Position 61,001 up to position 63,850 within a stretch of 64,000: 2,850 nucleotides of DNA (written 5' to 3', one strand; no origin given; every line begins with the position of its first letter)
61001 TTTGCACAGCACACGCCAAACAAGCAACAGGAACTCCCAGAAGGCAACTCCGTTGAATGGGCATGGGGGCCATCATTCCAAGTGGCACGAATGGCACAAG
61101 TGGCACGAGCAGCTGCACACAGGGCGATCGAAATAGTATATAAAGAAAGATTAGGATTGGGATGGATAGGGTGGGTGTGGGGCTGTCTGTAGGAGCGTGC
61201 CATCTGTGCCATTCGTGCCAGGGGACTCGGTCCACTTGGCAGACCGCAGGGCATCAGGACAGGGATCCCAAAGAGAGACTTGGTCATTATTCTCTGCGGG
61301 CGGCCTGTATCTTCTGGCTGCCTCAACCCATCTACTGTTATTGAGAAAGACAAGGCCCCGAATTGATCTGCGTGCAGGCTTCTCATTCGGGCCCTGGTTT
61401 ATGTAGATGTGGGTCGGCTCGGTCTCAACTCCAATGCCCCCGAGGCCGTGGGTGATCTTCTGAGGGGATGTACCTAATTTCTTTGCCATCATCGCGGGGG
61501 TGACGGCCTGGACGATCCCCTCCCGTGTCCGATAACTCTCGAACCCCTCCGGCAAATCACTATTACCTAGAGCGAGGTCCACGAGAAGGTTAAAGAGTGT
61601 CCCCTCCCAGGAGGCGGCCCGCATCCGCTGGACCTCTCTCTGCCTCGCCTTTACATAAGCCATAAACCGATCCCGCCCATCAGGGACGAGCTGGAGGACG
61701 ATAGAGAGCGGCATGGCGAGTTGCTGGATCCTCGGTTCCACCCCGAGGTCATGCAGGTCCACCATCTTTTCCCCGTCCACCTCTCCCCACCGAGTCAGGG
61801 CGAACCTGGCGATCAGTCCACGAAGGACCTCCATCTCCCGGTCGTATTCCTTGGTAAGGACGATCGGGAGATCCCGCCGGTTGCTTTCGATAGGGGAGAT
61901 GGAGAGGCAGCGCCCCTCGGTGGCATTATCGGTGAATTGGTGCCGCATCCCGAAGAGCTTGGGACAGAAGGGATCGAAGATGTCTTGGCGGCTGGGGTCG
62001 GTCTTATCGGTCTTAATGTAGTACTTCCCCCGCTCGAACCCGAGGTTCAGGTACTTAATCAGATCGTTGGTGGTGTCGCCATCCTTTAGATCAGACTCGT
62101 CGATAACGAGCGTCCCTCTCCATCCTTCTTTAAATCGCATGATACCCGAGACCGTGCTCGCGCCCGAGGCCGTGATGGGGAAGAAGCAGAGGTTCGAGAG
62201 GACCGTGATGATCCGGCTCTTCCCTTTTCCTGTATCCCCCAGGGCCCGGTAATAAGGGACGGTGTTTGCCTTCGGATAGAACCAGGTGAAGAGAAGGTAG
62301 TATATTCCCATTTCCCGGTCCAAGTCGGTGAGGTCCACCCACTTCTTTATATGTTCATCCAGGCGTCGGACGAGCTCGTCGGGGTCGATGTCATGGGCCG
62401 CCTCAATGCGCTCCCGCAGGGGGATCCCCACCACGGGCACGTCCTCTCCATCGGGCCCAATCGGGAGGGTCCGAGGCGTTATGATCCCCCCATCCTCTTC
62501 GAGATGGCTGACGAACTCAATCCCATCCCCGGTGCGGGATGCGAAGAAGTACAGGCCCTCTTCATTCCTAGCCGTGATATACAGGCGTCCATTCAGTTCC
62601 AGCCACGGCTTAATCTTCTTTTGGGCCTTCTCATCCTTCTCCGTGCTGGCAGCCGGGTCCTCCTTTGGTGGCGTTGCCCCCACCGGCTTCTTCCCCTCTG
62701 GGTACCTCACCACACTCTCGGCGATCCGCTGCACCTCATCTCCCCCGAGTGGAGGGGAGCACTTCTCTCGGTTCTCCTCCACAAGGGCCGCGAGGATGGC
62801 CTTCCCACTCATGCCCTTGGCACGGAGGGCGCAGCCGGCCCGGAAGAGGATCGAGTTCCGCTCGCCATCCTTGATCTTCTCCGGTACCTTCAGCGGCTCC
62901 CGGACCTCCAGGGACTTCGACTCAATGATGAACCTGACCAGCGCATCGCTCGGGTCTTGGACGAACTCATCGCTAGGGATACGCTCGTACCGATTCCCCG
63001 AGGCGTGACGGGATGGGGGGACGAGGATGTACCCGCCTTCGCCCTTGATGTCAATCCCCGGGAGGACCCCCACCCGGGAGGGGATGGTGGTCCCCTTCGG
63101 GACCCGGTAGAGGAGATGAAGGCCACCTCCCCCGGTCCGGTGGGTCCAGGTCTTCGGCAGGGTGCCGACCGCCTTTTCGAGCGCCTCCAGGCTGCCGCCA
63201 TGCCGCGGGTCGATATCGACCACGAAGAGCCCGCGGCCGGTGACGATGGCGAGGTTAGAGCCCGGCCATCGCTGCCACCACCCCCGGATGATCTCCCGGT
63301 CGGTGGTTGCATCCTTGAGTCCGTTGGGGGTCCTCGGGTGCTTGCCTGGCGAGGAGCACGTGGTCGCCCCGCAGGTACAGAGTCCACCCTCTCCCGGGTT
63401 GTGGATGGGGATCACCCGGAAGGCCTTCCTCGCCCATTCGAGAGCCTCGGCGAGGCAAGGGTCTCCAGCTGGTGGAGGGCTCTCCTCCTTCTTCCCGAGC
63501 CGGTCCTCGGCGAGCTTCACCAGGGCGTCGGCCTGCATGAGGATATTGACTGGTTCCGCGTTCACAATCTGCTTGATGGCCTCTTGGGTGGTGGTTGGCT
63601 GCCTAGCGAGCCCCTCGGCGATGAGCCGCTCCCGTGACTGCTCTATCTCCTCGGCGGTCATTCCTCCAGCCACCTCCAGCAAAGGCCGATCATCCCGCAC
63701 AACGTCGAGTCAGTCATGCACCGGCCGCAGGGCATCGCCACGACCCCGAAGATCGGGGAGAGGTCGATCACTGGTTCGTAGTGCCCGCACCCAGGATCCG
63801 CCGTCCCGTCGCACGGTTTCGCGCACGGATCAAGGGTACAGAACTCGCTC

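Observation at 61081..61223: Inverted triple TGGCAC iteron arrays flanking an AT-rich and G4-type spacer: candidate origin of the element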

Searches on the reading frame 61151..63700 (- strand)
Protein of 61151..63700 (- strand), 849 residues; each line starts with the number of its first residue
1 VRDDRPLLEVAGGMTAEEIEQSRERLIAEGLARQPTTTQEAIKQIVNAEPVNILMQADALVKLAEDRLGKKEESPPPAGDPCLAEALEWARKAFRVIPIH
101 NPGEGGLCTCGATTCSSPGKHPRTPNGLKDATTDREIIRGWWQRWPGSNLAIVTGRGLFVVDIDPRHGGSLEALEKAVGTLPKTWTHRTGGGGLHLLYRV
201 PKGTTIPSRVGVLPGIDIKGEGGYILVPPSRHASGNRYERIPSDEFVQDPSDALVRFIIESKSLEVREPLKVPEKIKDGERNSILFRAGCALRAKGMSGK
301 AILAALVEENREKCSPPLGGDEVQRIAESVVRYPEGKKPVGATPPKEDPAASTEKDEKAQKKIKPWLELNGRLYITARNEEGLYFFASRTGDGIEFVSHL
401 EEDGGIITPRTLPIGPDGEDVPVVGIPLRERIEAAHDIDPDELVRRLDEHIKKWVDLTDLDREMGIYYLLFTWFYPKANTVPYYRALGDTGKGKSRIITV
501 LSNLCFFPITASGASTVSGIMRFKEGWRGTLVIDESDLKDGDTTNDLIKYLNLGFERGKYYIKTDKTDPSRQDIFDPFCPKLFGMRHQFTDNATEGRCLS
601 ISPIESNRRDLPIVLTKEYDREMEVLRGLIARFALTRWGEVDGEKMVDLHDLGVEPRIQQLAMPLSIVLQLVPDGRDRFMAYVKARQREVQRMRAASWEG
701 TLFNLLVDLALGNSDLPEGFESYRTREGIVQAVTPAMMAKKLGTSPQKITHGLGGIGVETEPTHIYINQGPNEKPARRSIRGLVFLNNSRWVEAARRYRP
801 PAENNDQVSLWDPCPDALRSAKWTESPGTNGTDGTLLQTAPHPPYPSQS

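Call 9: search_protein_families(library=pfam, proteins=[window:61151-63700:-], max_evalue=0.01)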
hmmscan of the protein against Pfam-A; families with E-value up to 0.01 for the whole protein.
window:61151-63700:- (849 aa): 2 families
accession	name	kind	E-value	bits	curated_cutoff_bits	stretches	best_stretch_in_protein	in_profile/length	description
PF09250.16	Prim-Pol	-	2.9e-38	132.2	22.8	1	86-243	1-148/158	Bifunctional DNA primase/polymerase, N-terminal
PF08708.16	PriCT_1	-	1e-11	44.7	21.1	1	274-333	6-64/67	Primase C terminal 1 (PriCT-1)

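Call 10: find_homologous_proteins(query=window:61151-63700:-, max_evalue=0.00001)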
Query window:61151-63700:- (849 aa): 129 proteins with E <= 0.00001 among 8000 candidates; the best 120 are listed.
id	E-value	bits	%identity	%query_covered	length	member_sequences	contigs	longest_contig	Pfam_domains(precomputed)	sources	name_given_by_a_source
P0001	0.0e+0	1941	100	98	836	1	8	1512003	PF09250.17,PF08708.17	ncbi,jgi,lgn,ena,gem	ncbi:MAG: bifunctional DNA primase/polymerase [Methanomicrobiales archaeon]|jgi:hypothetical protein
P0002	7.3e-76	274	45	37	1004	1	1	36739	PF09250.17,PF08708.17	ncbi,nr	ncbi:MAG: bifunctional DNA primase/polymerase [Methanomicrobiales archaeon]|nr:bifunctional DNA prim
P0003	2.0e-70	256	51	31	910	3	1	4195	PF19263.6,PF09250.17,PF08706.17,PF08708.17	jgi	-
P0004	2.5e-63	232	44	34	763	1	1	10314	PF19263.6,PF09250.17,PF08706.17,PF03288.23,PF08708.17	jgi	jgi:putative DNA primase/helicase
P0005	3.0e-62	229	43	35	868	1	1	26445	PF19263.6,PF09250.17,PF22090.2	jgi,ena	-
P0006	4.3e-61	225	47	31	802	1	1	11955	PF09250.17,PF08708.17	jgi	jgi:Bifunctional DNA primase/polymerase, N-terminal/Primase C terminal 1 (PriCT-1)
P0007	9.9e-61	224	47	30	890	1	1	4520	PF19263.6,PF09250.17,PF08706.17,PF08708.17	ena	-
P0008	1.2e-58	217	44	30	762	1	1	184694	PF09250.17,PF08708.17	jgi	jgi:hypothetical protein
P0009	1.9e-57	213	47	29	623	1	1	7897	PF09250.17,PF13481.13,PF08708.17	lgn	-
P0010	5.6e-56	208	38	35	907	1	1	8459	PF06048.18,PF18662.8,PF09250.17,PF08708.17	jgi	jgi:hypothetical protein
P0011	1.2e-55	207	45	29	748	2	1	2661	PF09250.17,PF08708.17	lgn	-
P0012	5.5e-55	205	44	29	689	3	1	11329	PF05272.18,PF09250.17,PF08708.17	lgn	-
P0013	2.0e-54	203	42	29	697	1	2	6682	PF05272.18,PF09250.17,PF08708.17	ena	-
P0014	2.8e-54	202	45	30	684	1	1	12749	PF09250.17,PF08708.17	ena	-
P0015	1.1e-53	200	45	30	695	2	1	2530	PF19263.6,PF05272.18,PF09250.17,PF08708.17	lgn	-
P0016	2.4e-53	199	44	31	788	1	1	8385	PF09250.17,PF08708.17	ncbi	-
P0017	3.6e-53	199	31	58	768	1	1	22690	PF12307.14,PF09250.17,PF08708.17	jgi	jgi:hypothetical protein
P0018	4.6e-53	198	44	29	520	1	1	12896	PF09250.17,PF08706.17,PF08708.17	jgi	jgi:putative DNA primase/helicase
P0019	2.3e-52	196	42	30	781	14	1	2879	PF19263.6,PF09250.17,PF08706.17,PF08708.17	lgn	-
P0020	7.8e-52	194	42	30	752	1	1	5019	PF19263.6,PF09250.17,PF08708.17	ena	-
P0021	1.4e-51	193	44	29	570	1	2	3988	PF03796.22,PF09250.17,PF08708.17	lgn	-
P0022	2.0e-51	193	38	37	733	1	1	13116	PF09250.17,PF08708.17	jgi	-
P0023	5.7e-51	191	43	30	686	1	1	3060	PF09250.17,PF08708.17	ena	-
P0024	6.9e-51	191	44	31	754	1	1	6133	PF19263.6,PF09250.17,PF08706.17,PF08708.17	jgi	jgi:putative DNA primase/helicase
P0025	1.1e-50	191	43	29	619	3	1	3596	PF19263.6,PF09250.17,PF08706.17,PF08708.17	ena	-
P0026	1.2e-50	190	42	33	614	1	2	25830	PF09250.17,PF13481.13,PF08708.17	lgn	-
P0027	4.4e-50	189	41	30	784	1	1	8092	PF09250.17,PF08708.17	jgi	jgi:hypothetical protein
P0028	8.3e-50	188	43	30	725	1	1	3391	PF19263.6,PF09250.17,PF08706.17,PF08708.17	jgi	jgi:putative DNA primase/helicase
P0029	1.3e-49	187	42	30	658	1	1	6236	PF09250.17,PF13481.13,PF08708.17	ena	-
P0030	2.3e-49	186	41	30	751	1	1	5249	PF09250.17,PF08708.17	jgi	jgi:hypothetical protein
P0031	8.1e-49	184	41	30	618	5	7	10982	PF09250.17,PF13481.13,PF08708.17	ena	-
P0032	1.5e-48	184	40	34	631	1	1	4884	PF09250.17,PF13481.13,PF08708.17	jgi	-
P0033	3.0e-48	182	38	31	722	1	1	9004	PF12307.14,PF09250.17,PF08708.17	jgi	jgi:Bifunctional DNA primase/polymerase, N-terminal/Protein of unknown function (DUF3631)/Primase C 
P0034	5.5e-48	182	39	37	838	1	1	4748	PF09250.17,PF08708.17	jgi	jgi:hypothetical protein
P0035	1.3e-47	180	43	30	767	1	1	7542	PF13148.12,PF09250.17,PF08708.17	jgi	jgi:hypothetical protein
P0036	1.8e-47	180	42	30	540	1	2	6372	PF09250.17,PF08706.17,PF08708.17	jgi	jgi:putative DNA primase/helicase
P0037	1.9e-47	180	39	36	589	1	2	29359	PF09250.17,PF13481.13,PF08708.17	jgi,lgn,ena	-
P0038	2.4e-47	179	43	28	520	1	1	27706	PF09250.17,PF08708.17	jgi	jgi:Bifunctional DNA primase/polymerase, N-terminal/Primase C terminal 1 (PriCT-1)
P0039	4.0e-47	179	41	31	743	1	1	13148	PF19263.6,PF09250.17,PF08706.17,PF08708.17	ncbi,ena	-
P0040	1.7e-46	177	42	28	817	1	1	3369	PF13148.12,PF09250.17,PF08708.17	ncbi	-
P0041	6.9e-46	175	39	29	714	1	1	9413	PF19263.6,PF09250.17,PF08706.17,PF08708.17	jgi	jgi:putative DNA primase/helicase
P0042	7.7e-46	175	38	29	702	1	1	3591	PF13148.12,PF09250.17,PF08708.17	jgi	-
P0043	1.4e-45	174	39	32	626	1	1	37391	PF09250.17,PF13481.13,PF08708.17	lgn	-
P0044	1.6e-45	173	40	30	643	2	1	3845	PF09250.17,PF13481.13,PF08708.17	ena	-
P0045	1.9e-45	173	41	32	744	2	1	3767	PF19263.6,PF09250.17,PF08706.17,PF08708.17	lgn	-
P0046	4.3e-45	172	41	30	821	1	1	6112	PF09250.17,PF08708.17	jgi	jgi:hypothetical protein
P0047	6.1e-45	172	42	29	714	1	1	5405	PF19263.6,PF09250.17,PF08706.17,PF08708.17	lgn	-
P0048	3.8e-44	169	41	30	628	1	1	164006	PF03796.22,PF09250.17,PF13481.13,PF08708.17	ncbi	-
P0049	1.7e-43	167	36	33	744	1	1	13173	PF13148.12,PF09250.17,PF08708.17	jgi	jgi:hypothetical protein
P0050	2.6e-43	166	40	31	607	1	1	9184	PF09250.17,PF13481.13,PF08708.17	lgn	-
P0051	5.0e-43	165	40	28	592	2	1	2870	PF13412.13,PF01022.27,PF09250.17,PF13481.13,PF08708.17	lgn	-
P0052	4.3e-42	162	53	18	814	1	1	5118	PF19263.6,PF09250.17,PF08706.17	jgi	-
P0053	5.2e-42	162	38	30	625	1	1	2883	PF09250.17,PF08708.17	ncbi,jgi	jgi:putative DNA primase/helicase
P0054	1.5e-41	160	41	28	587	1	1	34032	PF09250.17,PF08708.17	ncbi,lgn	-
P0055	1.2e-40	157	50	19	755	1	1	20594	PF13148.12,PF09250.17,PF08708.17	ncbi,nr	ncbi:MAG: DUF3987 domain-containing protein, partial [Phycisphaerae bacterium]|nr:DUF3987 domain-con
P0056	1.3e-39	154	39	30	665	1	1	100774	PF09250.17,PF13481.13,PF08708.17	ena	-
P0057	1.5e-39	154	36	29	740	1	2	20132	PF19263.6,PF09250.17,PF08706.17,PF08708.17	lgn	-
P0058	2.4e-39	153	37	28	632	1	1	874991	PF09250.17,PF13481.13,PF08708.17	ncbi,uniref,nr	ncbi:bifunctional DNA primase/polymerase [Cuneatibacter sp. NSJ-177]|uniref:bifunctional DNA primase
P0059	4.6e-39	152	52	19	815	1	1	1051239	PF13148.12,PF09250.17,PF08708.17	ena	-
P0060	1.4e-38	151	39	30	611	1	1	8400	PF09250.17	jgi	jgi:hypothetical protein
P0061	1.8e-38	150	45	26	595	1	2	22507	PF09250.17,PF13481.13,PF08708.17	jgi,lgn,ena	jgi:hypothetical protein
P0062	2.6e-38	150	38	33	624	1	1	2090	PF09250.17,PF13481.13,PF08708.17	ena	-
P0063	6.7e-38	148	38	30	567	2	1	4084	PF09250.17,PF08708.17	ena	-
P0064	1.0e-37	148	39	32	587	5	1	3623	PF09250.17,PF12802.14,PF13545.13,PF08708.17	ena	-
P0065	9.6e-37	144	38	29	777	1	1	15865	PF19263.6,PF09250.17,PF08706.17,PF08708.17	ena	-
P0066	1.3e-36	144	43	24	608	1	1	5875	PF09250.17,PF08708.17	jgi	jgi:hypothetical protein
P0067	3.6e-36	143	35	30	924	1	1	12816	PF06048.18,PF18662.8,PF09250.17,PF08708.17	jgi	jgi:putative DNA primase/helicase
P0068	4.1e-36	142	34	32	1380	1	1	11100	PF01612.27,PF09250.17,PF08708.17,PF00476.27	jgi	jgi:DNA polymerase I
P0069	6.6e-36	142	39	30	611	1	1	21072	PF09250.17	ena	-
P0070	1.3e-35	141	37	31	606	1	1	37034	PF09250.17,PF13481.13,PF08708.17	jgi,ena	-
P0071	1.7e-35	140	40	30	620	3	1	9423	PF09250.17,PF13481.13,PF08708.17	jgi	jgi:AAA domain/Bifunctional DNA primase/polymerase, N-terminal/Primase C terminal 1 (PriCT-1)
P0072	1.1e-33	134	47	19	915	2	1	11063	PF09250.17,PF08706.17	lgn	-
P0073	1.3e-33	134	43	21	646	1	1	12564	PF19263.6,PF09250.17,PF08706.17,PF08708.17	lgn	-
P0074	1.8e-33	134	46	13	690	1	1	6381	PF09250.17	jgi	jgi:hypothetical protein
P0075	2.0e-33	133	47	18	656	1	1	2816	PF09250.17,PF13481.13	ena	-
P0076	4.7e-33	132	39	30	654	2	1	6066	PF09250.17,PF08708.17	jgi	-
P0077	1.0e-32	131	40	27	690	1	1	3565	PF19263.6,PF09250.17,PF08706.17,PF08708.17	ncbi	-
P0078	6.1e-32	129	45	20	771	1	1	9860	PF19263.6,PF09250.17,PF08706.17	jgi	jgi:putative DNA primase/helicase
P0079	1.0e-31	128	45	18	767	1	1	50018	PF19263.6,PF09250.17,PF08706.17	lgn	-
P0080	1.8e-31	127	43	19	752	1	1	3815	PF05272.18,PF08707.17,PF09250.17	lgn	-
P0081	2.7e-31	126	42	18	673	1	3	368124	PF09250.17,PF13481.13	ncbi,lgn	-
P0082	1.9e-30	124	33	33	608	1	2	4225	PF03796.22,PF09250.17,PF13481.13,PF08708.17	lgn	-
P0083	2.7e-30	123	39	26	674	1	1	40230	PF19263.6,PF09250.17,PF08706.17,PF08708.17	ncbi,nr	ncbi:MAG: phage/plasmid primase, P4 family [Candidatus Sumerlaeota bacterium]|nr:phage/plasmid prima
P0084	2.0e-29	120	35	28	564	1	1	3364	PF09250.17,PF13481.13,PF08708.17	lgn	-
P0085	3.3e-29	119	39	26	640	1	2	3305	PF09250.17,PF13481.13,PF08708.17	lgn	-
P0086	3.8e-29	119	43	19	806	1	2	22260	PF13148.12,PF09250.17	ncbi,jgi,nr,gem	ncbi:MAG: DUF3987 domain-containing protein [Desulfobacteraceae bacterium]|nr:MAG: DUF3987 domain-co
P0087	6.8e-29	118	42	20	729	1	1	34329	PF05272.18,PF08707.17,PF09250.17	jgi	jgi:predicted P-loop ATPase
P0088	1.6e-28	117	43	17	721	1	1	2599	PF05272.18,PF08707.17,PF09250.17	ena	-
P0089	3.5e-28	116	37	26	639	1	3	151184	PF09250.17,PF13481.13,PF08708.17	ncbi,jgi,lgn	jgi:hypothetical protein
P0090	8.7e-28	115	35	28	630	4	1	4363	PF09250.17,PF08708.17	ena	-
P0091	1.1e-27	114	47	17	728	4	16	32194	PF05272.18,PF08707.17,PF09250.17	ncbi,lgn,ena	-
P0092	1.1e-27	114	35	30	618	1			PF09250.17,PF08708.17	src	-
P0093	4.1e-27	113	35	29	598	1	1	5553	PF09250.17,PF13545.13,PF08708.17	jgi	jgi:Bifunctional DNA primase/polymerase, N-terminal/Primase C terminal 1 (PriCT-1)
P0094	4.1e-27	113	31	32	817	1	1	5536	PF13148.12,PF09250.17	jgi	jgi:hypothetical protein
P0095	4.2e-27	113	41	19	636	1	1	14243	PF09250.17,PF13481.13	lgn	-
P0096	1.7e-26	110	34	30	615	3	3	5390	PF09250.17,PF08708.17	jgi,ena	-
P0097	6.4e-26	109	38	23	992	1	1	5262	PF09250.17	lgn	-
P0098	7.1e-26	108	38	30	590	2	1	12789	PF09250.17,PF13481.13,PF08708.17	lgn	-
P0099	1.0e-25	108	34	26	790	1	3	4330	PF13148.12,PF08707.17,PF09250.17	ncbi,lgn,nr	ncbi:MAG: bifunctional DNA primase/polymerase [Burkholderiaceae bacterium]|nr:bifunctional DNA prima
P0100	2.9e-25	106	38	23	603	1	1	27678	PF09250.17,PF13481.13,PF08708.17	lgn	-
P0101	3.8e-25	106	37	30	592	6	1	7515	PF09250.17,PF13481.13,PF08708.17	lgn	-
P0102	7.5e-25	105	35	27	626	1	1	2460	PF09250.17,PF13545.13,PF08708.17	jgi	jgi:hypothetical protein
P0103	7.6e-24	102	36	27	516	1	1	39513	PF09250.17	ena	-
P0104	8.8e-24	102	36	26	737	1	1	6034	PF09250.17,PF08706.17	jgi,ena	-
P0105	1.3e-23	101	38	19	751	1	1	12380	PF05272.18,PF08707.17,PF09250.17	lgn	-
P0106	8.0e-23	98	41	18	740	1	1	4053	PF19263.6,PF09250.17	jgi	jgi:hypothetical protein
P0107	1.6e-22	97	36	27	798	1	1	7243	PF09250.17,PF08708.17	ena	-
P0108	2.2e-22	97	31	34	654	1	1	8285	PF09250.17,PF13481.13,PF08708.17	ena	-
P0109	4.2e-22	96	34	29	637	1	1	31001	PF09250.17,PF13481.13,PF08708.17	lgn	-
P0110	2.3e-21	94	39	25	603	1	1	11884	PF09250.17,PF13481.13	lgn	-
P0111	4.0e-21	93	37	23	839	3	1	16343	PF13148.12,PF09250.17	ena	-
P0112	6.1e-21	92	36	24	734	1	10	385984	PF09250.17,PF08708.17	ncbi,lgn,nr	ncbi:bifunctional DNA primase/polymerase [Candidatus Daviesbacteria bacterium]|nr:bifunctional DNA p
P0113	9.3e-19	85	42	16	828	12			PF09250.17,PF08706.17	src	-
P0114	4.4e-18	83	36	20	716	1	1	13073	PF08707.17,PF09250.17,PF13481.13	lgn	-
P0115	7.0e-16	75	35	19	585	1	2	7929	PF09250.17,PF13481.13,PF08708.17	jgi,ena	jgi:hypothetical protein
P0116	1.8e-15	74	32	26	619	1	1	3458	PF09250.17,PF13481.13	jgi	jgi:AAA domain/Bifunctional DNA primase/polymerase, N-terminal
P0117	2.4e-14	70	30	29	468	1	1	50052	PF09250.17,PF08708.17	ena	-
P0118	5.1e-14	69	34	21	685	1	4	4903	PF09250.17,PF13481.13,PF08708.17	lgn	-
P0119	8.5e-14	68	43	15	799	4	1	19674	PF19263.6,PF09250.17,PF08706.17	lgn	-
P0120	5.7e-13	66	53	8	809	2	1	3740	PF12307.14,PF08708.17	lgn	-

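Call 11: find_encoding_contigs(protein=P0001, flank=10000, max_places=10)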
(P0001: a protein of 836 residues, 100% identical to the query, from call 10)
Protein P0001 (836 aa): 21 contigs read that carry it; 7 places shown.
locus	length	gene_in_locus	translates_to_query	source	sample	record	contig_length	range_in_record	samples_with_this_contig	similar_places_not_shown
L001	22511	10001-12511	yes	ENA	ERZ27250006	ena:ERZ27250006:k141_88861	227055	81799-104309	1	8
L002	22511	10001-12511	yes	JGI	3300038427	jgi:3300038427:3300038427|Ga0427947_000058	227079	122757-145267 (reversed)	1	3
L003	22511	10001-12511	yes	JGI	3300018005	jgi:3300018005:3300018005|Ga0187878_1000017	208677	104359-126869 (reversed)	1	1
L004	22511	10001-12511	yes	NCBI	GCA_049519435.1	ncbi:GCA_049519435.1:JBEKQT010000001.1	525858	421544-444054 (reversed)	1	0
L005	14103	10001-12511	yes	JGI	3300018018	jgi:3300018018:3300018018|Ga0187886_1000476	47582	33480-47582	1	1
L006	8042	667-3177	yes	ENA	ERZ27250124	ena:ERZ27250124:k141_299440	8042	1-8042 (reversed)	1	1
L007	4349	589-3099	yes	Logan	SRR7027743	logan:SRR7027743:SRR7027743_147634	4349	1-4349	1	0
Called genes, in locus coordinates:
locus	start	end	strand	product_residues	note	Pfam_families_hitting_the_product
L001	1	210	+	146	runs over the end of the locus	PF03479:PCC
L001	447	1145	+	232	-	PF00989:PAS, PF13188:PAS_8, PF13426:PAS_9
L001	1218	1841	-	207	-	-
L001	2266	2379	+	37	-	-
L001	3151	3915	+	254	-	PF08241:Methyltransf_11, PF08242:Methyltransf_12, PF13489:Methyltransf_23, PF13649:Methyltransf_25, PF13847:Methyltransf_31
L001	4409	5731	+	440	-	PF00682:HMGL-like, PF22617:HCS_D2, PF08502:LeuA_dimer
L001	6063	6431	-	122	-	PF01920:Prefoldin_2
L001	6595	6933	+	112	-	-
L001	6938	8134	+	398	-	PF00589:Phage_integrase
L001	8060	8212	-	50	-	-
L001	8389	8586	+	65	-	-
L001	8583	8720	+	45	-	-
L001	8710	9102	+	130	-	-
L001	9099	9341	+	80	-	-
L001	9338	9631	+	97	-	-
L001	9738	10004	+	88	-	-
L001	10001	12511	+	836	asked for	PF09250:Prim-Pol, PF08708:PriCT_1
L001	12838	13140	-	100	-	-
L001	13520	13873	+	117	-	-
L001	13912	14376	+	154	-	-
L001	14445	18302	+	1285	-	-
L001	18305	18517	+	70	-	-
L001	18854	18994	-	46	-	-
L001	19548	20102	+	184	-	PF00583:Acetyltransf_1 (weak), PF13673:Acetyltransf_10 (weak)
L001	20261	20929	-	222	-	PF15533:Ntox33 (faint), PF11740:KfrA_N (faint), PF21811:RdfA (faint)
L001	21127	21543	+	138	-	-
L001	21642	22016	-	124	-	-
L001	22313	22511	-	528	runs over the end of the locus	PF00389:2-Hacid_dh, PF02826:2-Hacid_dh_C, PF19304:PGDH_inter, PF01842:ACT, PF22629:ACT_AHAS_ss (weak)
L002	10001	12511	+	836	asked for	PF09250:Prim-Pol, PF08708:PriCT_1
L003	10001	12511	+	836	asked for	PF09250:Prim-Pol, PF08708:PriCT_1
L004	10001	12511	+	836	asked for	PF09250:Prim-Pol, PF08708:PriCT_1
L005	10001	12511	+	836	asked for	PF09250:Prim-Pol, PF08708:PriCT_1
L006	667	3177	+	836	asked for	PF09250:Prim-Pol, PF08708:PriCT_1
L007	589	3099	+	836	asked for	PF09250:Prim-Pol, PF08708:PriCT_1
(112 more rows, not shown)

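Call 12: find_encoding_contigs(protein=P0002, flank=10000, max_places=4)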
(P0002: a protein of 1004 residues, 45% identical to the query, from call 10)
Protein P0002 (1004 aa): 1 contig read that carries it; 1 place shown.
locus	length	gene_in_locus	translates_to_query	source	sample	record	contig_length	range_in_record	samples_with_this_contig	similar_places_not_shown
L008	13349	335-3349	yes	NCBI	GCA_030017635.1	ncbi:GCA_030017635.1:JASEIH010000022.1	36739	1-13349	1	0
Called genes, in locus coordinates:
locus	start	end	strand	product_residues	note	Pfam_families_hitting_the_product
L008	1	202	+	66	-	?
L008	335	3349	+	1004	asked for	PF09250:Prim-Pol, PF08708:PriCT_1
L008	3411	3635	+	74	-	-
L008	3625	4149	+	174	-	-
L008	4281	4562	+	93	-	-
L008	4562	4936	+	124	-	PF03692:CxxCxxCC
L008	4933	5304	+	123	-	PF14359:DUF4406 (faint)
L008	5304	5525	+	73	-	-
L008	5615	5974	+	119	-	-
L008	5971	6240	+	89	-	-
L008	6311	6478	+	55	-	-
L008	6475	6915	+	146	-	-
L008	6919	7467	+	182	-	-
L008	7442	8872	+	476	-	-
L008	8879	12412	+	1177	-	PF04860:Phage_portal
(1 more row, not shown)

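Call 16: find_related_loci(query=window:61151-63700:-, collection=viral_contigs, flank=6000)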
Query window:61151-63700:- (849 aa) in viral_contigs; peptide patterns used: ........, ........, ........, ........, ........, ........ (x = any residue, [..] = any of these).
39 stretches matched a pattern, but none encodes a relative of the query by tblastn (E <= 1e-3).
